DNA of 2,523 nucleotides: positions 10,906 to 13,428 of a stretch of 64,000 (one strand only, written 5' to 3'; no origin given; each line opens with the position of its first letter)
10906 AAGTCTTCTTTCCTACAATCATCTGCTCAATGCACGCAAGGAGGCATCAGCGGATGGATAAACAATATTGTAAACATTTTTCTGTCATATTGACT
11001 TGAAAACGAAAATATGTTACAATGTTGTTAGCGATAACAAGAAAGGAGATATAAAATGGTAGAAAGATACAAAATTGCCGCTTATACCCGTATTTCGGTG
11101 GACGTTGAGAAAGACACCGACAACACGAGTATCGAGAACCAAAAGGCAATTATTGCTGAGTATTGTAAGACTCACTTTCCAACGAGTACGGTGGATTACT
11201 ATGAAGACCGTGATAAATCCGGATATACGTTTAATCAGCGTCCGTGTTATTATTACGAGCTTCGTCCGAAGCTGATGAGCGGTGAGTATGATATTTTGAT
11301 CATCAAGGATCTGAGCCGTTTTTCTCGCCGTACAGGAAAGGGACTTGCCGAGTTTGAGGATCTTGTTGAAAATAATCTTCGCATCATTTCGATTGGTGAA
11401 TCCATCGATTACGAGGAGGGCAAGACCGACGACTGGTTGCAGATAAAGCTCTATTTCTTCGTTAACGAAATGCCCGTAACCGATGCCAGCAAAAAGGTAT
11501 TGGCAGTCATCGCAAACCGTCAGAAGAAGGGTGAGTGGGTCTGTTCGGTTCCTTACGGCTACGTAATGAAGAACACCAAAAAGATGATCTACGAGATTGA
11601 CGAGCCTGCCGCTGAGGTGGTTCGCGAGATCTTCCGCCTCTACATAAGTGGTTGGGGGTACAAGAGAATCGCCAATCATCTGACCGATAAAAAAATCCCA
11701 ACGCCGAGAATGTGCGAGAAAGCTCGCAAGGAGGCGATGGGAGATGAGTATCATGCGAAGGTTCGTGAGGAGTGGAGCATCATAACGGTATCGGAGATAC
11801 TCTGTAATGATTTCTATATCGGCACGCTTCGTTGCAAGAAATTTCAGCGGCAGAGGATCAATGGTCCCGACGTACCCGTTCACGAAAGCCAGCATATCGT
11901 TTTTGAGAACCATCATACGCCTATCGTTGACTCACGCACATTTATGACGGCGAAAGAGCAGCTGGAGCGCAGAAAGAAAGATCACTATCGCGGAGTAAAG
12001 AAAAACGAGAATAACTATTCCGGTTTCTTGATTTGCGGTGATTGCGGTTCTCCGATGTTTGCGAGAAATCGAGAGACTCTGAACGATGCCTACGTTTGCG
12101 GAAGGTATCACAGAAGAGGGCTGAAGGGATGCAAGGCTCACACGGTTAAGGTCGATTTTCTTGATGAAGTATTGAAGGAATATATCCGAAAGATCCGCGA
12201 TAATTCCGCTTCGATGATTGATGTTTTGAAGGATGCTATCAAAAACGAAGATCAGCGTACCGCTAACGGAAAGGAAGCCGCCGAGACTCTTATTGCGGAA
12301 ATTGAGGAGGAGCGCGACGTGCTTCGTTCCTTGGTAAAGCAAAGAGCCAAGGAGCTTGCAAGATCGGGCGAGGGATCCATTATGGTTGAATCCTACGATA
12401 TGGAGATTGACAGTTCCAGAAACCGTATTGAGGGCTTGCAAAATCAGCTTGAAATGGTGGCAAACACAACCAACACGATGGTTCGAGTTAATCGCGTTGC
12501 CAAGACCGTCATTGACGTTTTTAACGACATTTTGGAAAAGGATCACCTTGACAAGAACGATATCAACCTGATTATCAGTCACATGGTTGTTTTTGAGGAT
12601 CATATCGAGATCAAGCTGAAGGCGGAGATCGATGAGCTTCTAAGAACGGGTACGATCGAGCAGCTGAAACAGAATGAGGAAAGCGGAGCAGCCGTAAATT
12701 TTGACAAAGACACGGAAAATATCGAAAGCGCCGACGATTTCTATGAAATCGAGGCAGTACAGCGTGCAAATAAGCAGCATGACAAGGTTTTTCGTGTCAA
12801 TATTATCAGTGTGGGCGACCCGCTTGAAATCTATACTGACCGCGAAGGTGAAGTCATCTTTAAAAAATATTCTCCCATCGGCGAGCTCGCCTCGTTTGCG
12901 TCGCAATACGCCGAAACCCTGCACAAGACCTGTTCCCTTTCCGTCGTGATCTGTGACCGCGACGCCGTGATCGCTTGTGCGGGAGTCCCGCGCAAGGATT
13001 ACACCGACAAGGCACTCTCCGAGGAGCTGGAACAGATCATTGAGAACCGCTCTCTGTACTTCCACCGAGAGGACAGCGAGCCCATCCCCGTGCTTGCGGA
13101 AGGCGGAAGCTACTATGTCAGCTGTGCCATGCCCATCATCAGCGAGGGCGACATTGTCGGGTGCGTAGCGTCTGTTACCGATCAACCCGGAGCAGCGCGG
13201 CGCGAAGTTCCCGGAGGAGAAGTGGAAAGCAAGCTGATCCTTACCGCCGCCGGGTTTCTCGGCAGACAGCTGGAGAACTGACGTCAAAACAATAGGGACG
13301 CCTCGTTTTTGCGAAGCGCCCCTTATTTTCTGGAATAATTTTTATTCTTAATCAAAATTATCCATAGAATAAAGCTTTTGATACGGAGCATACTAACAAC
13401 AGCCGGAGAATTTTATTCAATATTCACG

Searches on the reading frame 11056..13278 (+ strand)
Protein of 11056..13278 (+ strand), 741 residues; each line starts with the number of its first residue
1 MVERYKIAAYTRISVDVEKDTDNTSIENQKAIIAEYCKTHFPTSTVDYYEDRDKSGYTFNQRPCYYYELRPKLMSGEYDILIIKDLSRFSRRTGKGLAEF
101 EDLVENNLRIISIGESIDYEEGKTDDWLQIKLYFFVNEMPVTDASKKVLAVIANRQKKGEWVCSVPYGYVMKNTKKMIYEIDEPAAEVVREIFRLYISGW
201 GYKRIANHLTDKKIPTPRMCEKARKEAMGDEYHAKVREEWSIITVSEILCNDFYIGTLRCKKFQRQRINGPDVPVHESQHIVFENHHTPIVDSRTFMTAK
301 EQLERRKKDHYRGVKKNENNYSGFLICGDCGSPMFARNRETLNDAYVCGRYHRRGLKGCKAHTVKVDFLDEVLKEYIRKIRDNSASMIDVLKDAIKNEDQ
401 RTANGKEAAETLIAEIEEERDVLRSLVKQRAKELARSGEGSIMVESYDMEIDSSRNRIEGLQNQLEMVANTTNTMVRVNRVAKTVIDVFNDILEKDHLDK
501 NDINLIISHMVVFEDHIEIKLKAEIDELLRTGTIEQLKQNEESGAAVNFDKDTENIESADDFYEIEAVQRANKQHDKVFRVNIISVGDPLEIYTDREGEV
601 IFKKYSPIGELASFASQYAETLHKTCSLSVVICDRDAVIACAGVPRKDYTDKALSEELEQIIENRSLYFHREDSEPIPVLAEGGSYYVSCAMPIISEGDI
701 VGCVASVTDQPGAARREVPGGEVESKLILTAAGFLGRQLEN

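Call 3: search_protein_families(library=pfam, proteins=[window:11056-13278:+], max_evalue=0.01)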
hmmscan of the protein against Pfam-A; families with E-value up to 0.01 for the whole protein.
window:11056-13278:+ (741 aa): 4 families
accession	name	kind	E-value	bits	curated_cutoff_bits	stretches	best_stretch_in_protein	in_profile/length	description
PF15714.11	SpoVT_C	-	1.4e-36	125.8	27.5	1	610-740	1-128/128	Stage V sporulation protein T C-terminal, transcription factor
PF07508.19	Recombinase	-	1.1e-20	74.2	21.1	1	185-306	3-102/102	Recombinase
PF00239.26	Resolvase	-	4.5e-14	53.2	23.3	1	8-161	2-145/145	Resolvase, N terminal domain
PF13408.12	Zn_ribbon_recom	-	9.3e-13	48.8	25.3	1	322-378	3-58/58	Recombinase zinc beta ribbon domain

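Call 4: search_protein_families(library=padloc, proteins=[window:11056-13278:+], max_evalue=0.01)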
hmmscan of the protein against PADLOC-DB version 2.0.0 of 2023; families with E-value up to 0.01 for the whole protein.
window:11056-13278:+ (741 aa): 0 families

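Call 5: search_protein_families(library=ncbifam, proteins=[window:11056-13278:+], max_evalue=0.01)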
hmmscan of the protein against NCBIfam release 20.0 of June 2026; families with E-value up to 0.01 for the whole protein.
window:11056-13278:+ (741 aa): 5 families
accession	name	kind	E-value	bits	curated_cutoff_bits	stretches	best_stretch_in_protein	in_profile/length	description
TIGR02851.1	spore_V_T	equivalog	2.9e-43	147.8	235.9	1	580-740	23-180/180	stage V sporulation protein T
NF047343.1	SCCmet_CcrB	equivalog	3.8e-34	118.2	900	1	3-520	5-493/542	cassette chromosome recombinase CcrB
NF047347.1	SCCmet_CcrC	equivalog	8.3e-21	74.1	900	1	5-486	3-463/558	cassette chromosome recombinase CcrC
NF047344.1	SCCmet_CcrA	equivalog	1.8e-20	73.5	700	1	22-242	14-227/442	cassette chromosome recombinase CcrA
NF041201.1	recomb_XisF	equivalog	1.6e-17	63.6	375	1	100-398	83-374/465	fdxN element excision recombinase XisF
